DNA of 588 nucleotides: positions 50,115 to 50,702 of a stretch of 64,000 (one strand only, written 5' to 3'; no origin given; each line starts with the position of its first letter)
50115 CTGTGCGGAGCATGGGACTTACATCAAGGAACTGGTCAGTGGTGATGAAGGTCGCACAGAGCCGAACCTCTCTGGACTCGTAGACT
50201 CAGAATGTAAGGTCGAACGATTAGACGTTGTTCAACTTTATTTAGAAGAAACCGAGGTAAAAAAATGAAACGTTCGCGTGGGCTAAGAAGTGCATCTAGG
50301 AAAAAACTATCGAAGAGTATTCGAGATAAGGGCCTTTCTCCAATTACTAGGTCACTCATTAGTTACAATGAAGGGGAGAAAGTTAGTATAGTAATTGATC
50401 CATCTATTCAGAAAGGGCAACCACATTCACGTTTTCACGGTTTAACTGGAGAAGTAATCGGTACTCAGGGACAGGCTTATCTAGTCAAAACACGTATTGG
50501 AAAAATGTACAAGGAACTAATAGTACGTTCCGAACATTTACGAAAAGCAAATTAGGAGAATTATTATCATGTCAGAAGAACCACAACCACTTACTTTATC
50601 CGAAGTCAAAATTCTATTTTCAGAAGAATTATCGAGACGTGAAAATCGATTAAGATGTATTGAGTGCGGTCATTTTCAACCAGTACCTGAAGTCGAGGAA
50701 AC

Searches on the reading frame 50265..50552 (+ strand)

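Call 35: search_protein_families(library=ncbifam, proteins=[window:50265-50552:+], max_evalue=0.001)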
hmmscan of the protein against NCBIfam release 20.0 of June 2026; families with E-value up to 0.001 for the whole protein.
window:50265-50552:+ (96 aa): 1 family
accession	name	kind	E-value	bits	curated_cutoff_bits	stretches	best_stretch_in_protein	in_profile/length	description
NF003303.0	PRK04306.1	equivalog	6.7e-38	128.4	97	1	1-95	2-96/98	50S ribosomal protein L21e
